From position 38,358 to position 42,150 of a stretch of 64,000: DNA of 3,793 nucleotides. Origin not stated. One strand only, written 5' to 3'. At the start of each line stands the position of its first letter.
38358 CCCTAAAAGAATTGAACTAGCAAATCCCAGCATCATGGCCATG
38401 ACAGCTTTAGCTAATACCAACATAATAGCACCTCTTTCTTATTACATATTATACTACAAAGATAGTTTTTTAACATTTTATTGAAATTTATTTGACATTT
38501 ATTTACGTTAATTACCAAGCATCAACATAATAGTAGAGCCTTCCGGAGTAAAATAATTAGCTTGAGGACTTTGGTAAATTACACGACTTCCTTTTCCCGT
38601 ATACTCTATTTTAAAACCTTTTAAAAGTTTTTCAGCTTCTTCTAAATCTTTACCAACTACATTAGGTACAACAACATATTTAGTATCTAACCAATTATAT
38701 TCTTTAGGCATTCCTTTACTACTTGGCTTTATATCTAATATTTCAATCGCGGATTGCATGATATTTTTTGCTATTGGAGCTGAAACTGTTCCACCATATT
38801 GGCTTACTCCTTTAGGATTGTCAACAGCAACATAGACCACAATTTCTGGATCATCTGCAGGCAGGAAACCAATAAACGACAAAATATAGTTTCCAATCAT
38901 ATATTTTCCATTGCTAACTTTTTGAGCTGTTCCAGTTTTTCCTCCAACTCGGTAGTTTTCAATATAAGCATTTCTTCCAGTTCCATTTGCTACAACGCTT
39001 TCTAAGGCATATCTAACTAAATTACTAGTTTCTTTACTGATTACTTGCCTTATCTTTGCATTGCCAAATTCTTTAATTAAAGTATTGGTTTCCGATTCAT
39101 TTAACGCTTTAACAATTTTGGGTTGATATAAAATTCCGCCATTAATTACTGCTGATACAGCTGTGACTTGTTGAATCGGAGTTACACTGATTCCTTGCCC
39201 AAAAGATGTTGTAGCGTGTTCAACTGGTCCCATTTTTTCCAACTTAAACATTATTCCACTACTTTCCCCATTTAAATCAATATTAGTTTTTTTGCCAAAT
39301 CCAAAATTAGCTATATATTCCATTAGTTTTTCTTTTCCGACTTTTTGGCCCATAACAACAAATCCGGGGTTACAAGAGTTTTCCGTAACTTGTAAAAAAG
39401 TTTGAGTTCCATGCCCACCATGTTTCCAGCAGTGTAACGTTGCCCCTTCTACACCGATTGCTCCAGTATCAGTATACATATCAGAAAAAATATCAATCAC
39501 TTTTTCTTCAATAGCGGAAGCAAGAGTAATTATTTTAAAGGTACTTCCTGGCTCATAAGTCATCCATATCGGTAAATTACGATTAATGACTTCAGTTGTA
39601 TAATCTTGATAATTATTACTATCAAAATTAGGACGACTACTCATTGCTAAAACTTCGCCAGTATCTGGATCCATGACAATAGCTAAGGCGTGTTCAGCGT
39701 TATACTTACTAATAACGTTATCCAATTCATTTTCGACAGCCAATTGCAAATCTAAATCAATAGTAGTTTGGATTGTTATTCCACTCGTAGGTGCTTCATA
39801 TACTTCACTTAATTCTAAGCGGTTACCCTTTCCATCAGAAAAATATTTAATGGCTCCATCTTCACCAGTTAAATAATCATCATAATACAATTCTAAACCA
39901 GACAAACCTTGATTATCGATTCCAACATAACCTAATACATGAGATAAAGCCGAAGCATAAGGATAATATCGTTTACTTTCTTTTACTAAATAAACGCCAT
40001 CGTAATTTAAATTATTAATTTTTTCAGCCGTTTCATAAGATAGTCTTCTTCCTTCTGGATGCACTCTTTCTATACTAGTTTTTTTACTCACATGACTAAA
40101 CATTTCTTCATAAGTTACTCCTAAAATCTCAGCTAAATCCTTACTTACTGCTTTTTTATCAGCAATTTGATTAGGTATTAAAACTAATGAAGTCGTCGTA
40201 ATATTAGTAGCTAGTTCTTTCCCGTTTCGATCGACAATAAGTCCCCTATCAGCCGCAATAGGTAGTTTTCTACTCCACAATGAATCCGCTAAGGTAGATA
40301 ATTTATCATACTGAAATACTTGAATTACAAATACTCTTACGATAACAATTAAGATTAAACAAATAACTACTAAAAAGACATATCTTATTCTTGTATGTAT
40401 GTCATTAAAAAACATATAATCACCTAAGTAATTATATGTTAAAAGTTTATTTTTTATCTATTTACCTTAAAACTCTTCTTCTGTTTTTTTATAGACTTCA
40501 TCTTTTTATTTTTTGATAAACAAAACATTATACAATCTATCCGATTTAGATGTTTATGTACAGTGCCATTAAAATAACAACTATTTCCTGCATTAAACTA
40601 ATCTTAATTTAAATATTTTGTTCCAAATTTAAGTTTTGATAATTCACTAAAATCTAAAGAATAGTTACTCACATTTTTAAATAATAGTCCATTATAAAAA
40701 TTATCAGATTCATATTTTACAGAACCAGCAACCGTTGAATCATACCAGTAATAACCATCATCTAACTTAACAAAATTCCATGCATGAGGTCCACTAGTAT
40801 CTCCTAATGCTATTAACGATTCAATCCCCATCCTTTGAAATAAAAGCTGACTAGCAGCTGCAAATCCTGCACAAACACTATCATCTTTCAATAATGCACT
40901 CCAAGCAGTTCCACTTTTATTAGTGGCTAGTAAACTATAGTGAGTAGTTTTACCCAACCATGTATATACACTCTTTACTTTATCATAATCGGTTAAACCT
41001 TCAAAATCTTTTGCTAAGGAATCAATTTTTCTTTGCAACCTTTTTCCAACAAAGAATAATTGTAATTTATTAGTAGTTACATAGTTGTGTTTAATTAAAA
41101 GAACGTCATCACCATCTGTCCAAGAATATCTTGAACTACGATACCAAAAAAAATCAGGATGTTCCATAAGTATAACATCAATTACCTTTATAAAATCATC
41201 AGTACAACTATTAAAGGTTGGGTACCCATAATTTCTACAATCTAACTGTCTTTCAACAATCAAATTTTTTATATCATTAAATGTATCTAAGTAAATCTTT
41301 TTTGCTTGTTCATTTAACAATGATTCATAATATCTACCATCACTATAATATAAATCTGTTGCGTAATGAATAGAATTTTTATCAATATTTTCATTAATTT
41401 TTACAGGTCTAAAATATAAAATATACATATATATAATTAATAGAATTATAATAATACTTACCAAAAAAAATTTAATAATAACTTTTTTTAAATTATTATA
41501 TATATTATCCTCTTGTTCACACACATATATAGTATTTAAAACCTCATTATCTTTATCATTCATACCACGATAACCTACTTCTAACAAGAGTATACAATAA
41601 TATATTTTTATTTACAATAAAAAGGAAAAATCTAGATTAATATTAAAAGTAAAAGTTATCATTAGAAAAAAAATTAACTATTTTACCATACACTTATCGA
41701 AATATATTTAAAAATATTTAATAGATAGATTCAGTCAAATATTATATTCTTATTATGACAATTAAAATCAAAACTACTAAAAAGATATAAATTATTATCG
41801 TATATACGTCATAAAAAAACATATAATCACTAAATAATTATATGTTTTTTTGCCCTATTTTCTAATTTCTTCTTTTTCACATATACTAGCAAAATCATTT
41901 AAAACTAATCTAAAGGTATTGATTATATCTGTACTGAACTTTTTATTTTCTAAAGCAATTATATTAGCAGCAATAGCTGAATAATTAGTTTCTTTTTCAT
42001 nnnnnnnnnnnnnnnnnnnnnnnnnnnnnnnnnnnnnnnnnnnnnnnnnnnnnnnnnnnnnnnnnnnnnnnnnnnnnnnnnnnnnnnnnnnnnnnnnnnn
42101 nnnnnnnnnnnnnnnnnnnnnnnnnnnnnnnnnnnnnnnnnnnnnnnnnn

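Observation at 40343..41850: Transglutaminase-like gene flanked by a ~95-bp imperfect direct repeat that duplicates the leader and first 26 codons of the spoVD/PBP gene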

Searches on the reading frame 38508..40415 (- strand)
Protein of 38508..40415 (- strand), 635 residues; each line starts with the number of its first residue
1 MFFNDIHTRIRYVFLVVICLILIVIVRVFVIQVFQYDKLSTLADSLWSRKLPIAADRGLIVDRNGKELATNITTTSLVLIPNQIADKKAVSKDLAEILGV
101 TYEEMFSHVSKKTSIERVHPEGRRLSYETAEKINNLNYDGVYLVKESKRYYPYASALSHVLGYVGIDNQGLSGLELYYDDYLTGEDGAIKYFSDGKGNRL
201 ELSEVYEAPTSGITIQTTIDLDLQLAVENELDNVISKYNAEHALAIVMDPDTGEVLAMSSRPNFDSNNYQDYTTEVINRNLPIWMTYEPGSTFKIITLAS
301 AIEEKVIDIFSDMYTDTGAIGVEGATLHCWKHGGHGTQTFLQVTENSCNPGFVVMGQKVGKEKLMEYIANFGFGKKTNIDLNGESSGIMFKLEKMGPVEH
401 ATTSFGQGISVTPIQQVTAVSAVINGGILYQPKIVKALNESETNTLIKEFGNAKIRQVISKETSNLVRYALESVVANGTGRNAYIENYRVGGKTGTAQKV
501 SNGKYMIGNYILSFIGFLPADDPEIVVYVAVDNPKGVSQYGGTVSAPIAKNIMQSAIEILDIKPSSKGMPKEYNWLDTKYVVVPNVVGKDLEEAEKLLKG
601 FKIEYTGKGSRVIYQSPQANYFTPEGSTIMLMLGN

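Call 8: search_protein_families(library=pfam, proteins=[window:38508-40415:-])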
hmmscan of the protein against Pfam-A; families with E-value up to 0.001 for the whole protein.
window:38508-40415:- (635 aa): 3 families
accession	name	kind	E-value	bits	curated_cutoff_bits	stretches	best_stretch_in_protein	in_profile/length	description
PF00905.27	Transpeptidase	-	7.7e-81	272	22.1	1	244-554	2-299/299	Penicillin binding protein transpeptidase domain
PF03717.20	PBP_dimer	-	3e-25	90.1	24.4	1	53-201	2-177/180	Penicillin-binding Protein dimerisation domain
PF03793.24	PASTA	-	8e-10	39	23.2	1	581-633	1-62/64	PASTA domain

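Call 10: find_related_loci(query=window:38508-40415:-, collection=genome_contigs, flank=10000)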
Query window:38508-40415:- (635 aa) in genome_contigs; peptide patterns used: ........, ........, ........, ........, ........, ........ (x = any residue, [..] = any of these).
170 stretches matched a pattern; 98 encode a relative of the query (tblastn E <= 1e-3); the best 80 are kept; 80 distinct loci.
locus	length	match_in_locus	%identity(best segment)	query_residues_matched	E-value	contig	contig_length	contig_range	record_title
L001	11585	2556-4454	79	1-633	0e+0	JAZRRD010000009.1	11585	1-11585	MAG: Bacilli bacterium isolate T1900045356_YK20190046.MAGScoT_cleanbin_000024 SGB_6794_k141_904452, whole genome shotgun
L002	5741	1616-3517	72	1-634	0e+0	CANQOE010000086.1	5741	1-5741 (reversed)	MAG: uncultured Bacilli bacterium isolate Lapin-033__bin60 genome assembly, contig: Lapin-033__NODE_11396_length_5741_co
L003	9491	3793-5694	71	1-634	0e+0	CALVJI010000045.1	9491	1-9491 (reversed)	MAG: uncultured Bacilli bacterium isolate BRZ_GB__bin84 genome assembly, contig: BRZ_GB__NODE_10024_length_9491_cov_6.13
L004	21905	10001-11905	72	1-635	0e+0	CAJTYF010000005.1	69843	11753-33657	MAG TPA_asm: uncultured Bacilli bacterium isolate MGBC121705 genome assembly, contig: MGBC121705.5, whole genome shotgun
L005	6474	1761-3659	72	1-633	0e+0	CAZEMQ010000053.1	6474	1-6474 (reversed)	MAG TPA_asm: uncultured Muribaculaceae bacterium isolate SRP141132_co2_295 genome assembly, contig: NODE_11221_length_64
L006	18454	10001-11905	72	1-635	0e+0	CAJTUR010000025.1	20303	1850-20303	MAG TPA_asm: uncultured Bacilli bacterium isolate MGBC108787 genome assembly, contig: MGBC108787.25, whole genome shotgu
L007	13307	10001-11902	73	1-634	0e+0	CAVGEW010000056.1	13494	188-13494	Agathobacter sp. isolate G02647-L1_cleanbin_000057 genome assembly, contig: Spades_G02647-L1_contig_2975, whole genome s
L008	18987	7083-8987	72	1-635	0e+0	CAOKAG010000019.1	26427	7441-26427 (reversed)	MAG TPA_asm: uncultured Tenericutes bacterium isolate SRR15730524_bin.8_metawrap_v1.3_MAG genome assembly, contig: NODE.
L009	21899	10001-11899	72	1-633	0e+0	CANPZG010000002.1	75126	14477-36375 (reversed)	MAG: uncultured Bacilli bacterium isolate Lapin-005__bin107 genome assembly, contig: Lapin-005__NODE_380_length_75126_co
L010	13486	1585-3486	72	1-634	0e+0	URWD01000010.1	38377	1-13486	uncultured Tenericutes bacterium isolate UMGS1410 genome assembly, contig: NODE_331_length_38377_cov_7.855566, whole gen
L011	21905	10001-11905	71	1-635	0e+0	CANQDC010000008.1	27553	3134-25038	MAG: uncultured Bacilli bacterium isolate Lapin-005__bin63 genome assembly, contig: Lapin-005__NODE_2245_length_27553_co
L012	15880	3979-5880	70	1-634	0e+0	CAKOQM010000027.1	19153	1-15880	MAG: uncultured Bacilli bacterium isolate REFINED_METABAT215_TOP10_CONTIGS_1500_ASSEMBLY_K77_MERGED__Hadza_MoBio_hadza-E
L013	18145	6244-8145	72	1-634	0e+0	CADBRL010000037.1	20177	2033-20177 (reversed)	MAG: uncultured Erysipelotrichaceae bacterium isolate RUG14232 genome assembly, contig: RUG14232_asm_37, whole genome sh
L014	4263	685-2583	71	1-633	0e+0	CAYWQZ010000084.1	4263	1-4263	MAG TPA_asm: uncultured Mycoplasma sp. isolate SRP313737_co1_162 genome assembly, contig: NODE_27294_length_4263_cov_4.9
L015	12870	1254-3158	71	1-635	0e+0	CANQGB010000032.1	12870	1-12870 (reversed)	MAG: uncultured Bacilli bacterium isolate Lapin-005__bin86 genome assembly, contig: Lapin-005__NODE_6667_length_12870_co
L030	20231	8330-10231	67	1-633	0e+0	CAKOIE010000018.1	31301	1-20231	MAG: uncultured Bacilli bacterium isolate REFINED_METABAT215_TOP10_CONTIGS_1500_ASSEMBLY_K77_MERGED__Hadza_MoBio_hadza-E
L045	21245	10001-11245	96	1-415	0e+0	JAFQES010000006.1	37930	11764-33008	MAG: Bacilli bacterium isolate RGIG1752 Goat_Cecum-3__c156994, whole genome shotgun sequence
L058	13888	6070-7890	63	27-633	0e+0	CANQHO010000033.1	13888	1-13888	MAG: uncultured Bacilli bacterium isolate Lapin-028__bin82 genome assembly, contig: Lapin-028__NODE_4963_length_13888_co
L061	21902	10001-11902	66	1-633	0e+0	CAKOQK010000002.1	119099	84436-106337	MAG: uncultured Bacilli bacterium isolate REFINED_METABAT215_TOP10_CONTIGS_1500_ASSEMBLY_K77_MERGED__Hadza_MoBio_hadza-E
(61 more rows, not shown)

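Call 59: search_protein_families(library=ncbifam, proteins=[window:38508-40415:-, L045:17527-19188:+, L003:2527-3732:+, L061:8817-9884:+], max_evalue=0.00001)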
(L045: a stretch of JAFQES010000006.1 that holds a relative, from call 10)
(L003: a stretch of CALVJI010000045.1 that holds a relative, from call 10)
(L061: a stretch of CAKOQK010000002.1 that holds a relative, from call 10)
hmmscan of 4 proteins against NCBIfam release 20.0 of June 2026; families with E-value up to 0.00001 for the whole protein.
window:38508-40415:- (635 aa): 20 families
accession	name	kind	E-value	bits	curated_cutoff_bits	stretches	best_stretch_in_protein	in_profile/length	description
TIGR02214.1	spoVD_pbp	equivalog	2.7e-214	713.2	688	1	13-635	4-636/636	stage V sporulation protein D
TIGR03423.1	pbp2_mrdA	equivalog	1.2e-108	364.2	455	1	9-557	2-591/593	penicillin-binding protein 2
NF053573.1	PBP2_PenA_Neis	exception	1.7e-84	284.4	1105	1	7-565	25-569/572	peptidoglycan D,D-transpeptidase PBP2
NF011685.0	PRK15105.1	subfamily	1.7e-75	254.7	737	1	18-566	31-567/588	peptidoglycan glycosyltransferase FtsI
NF038271.1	strep_PBP2X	exception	1.8e-69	234.8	1050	1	13-596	31-650/750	penicillin-binding protein PBP2X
NF008061.0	PRK10795.1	equivalog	7.8e-50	170.1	962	2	170-553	207-613/634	peptidoglycan DD-transpeptidase MrdA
NF051842.1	PBP4_5_Efaec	equivalog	2.7e-42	145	700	2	54-308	162-431/668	penicillin-binding protein PBP4(5)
NF038278.1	strep_PBP2B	exception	4.8e-33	114.5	975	2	162-554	255-672/678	penicillin-binding protein PBP2B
TIGR02074.1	PBP_1a_fam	subfamily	5.4e-32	111.3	508.75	1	207-557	218-533/535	PBP1A family penicillin-binding protein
NF000237.1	MECA_PBP2A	equivalog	2.2e-21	75.8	750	1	54-554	148-658/668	PBP2a family beta-lactam-resistant peptidoglycan transpeptidase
NF000409.1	MECA_pure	exception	3.2e-18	65.6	1490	1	54-554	148-658/668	PBP2a family beta-lactam-resistant peptidoglycan transpeptidase MecA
NF000407.1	MECC_PBP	exception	7.8e-18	64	1500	1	54-556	145-657/665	PBP2a family beta-lactam-resistant peptidoglycan transpeptidase MecC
NF000408.1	MECA2_pure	exception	5.7e-17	61.2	1525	1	52-554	146-658/668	PBP2a family beta-lactam-resistant peptidoglycan transpeptidase MecA2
NF051885.1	tranpepglycosPbpC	equivalog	9.9e-17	60.8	900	1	202-567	281-604/632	multimodular transpeptidase-transglycosylase PbpC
NF000410.1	MECA1_pure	exception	1.9e-15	56.1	1480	1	52-551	145-653/666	PBP2a family beta-lactam-resistant peptidoglycan transpeptidase MecA1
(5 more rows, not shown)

L045:17527-19188:+ (553 aa): 6 families
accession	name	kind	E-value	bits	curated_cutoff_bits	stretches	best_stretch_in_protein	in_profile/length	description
NF047347.1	SCCmet_CcrC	equivalog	1.1e-32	113.3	900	1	21-483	3-472/558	cassette chromosome recombinase CcrC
NF047343.1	SCCmet_CcrB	equivalog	1.6e-31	109.6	900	1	21-519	7-505/542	cassette chromosome recombinase CcrB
NF041201.1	recomb_XisF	equivalog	1.1e-30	107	375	1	25-481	3-450/465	fdxN element excision recombinase XisF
NF047344.1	SCCmet_CcrA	equivalog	2.4e-12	46.7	700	1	25-249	6-220/442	cassette chromosome recombinase CcrA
NF049883.1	resolv_YneB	equivalog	4.8e-12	45.8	175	1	23-200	2-175/211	YneB family resolvase-like protein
NF009949.0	PRK13413.1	equivalog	3.4e-07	30.1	272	1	25-188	4-158/203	master DNA invertase Mpi family serine-type recombinase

L003:2527-3732:+ (401 aa): 0 families

L061:8817-9884:+ (355 aa): 0 families
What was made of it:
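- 38508..40415 (-): Class B PBP of the SpoVD type (PBP_dimer, Transpeptidase, PASTA), intact. call 8; NCBIfam TIGR02214 score 713 against a cut-off of 688 (call 59)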

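Call 76: search_protein_families(library=pfam, proteins=[L003:2527-3732:+, L061:8817-9884:+, L030:1995-2588:+, L030:2673-3434:+, L030:4019-4573:-, L058:3871-5025:+, L058:4976-5773:+, L058:2652-3380:+], max_evalue=0.001)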
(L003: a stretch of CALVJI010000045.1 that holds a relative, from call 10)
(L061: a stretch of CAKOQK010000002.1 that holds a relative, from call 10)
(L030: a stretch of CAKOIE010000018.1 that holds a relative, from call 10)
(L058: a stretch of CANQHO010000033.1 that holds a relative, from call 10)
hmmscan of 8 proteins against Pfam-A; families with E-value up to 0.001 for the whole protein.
L003:2527-3732:+ (401 aa): 3 families
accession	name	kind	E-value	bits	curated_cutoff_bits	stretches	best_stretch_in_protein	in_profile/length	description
PF13173.12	AAA_14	-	5.8e-36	123.8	27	1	23-151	4-128/129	AAA domain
PF13635.12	DUF4143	-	4.4e-12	46.5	28.1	1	200-341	2-152/160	Domain of unknown function (DUF4143)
PF01637.24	ATPase_2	-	0.00022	21.5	33.2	1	7-90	4-90/225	ATPase domain predominantly from Archaea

L061:8817-9884:+ (355 aa): 0 families

L030:1995-2588:+ (197 aa): 1 family
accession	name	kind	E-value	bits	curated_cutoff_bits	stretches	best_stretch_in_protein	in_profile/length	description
PF13338.12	AbiEi_4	-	4.8e-10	39.8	25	1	8-50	2-46/49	Transcriptional regulator, AbiEi antitoxin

L030:2673-3434:+ (253 aa): 1 family
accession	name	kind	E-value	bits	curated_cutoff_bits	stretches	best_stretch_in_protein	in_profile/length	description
PF08843.17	AbiEii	-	9.1e-35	121.1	22.5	1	5-236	2-234/238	Nucleotidyl transferase AbiEii toxin, Type IV TA system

L030:4019-4573:- (184 aa): 1 family
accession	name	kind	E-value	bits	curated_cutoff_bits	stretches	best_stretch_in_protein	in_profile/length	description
PF13701.12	DDE_Tnp_1_4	-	3.7e-06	25.9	34.7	1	105-169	199-264/435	Transposase DDE domain group 1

L058:3871-5025:+ (384 aa): 2 families
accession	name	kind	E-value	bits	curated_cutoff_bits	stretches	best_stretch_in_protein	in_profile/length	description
PF13304.12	AAA_21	-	1.2e-12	49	27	1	45-327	4-304/304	AAA domain, putative AbiEii toxin, Type IV TA system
PF02463.25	SMC_N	-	6.7e-06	26.1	40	1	41-342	25-214/220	RecF/RecN/SMC N terminal domain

L058:4976-5773:+ (265 aa): 0 families

L058:2652-3380:+ (242 aa): 1 family
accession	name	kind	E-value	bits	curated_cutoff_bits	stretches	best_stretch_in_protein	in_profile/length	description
PF21845.1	DUF6904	-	8.7e-50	170.2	27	1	2-242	1-238/238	Domain of unknown function (DUF6904)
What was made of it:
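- The cargo is accessory or defence-like: AbiE, AAA ATPases (call 76).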

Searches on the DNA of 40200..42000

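Call 44: search_rna_families(source=window, start=40200, end=42000, threshold=evalue, max_evalue=1)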
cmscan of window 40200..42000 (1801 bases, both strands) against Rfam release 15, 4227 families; matches with E-value up to 1: 0.
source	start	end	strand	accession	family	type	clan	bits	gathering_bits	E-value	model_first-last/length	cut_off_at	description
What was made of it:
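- Tried and rejected: Rfam gave no hit at E up to 1 (call 44).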
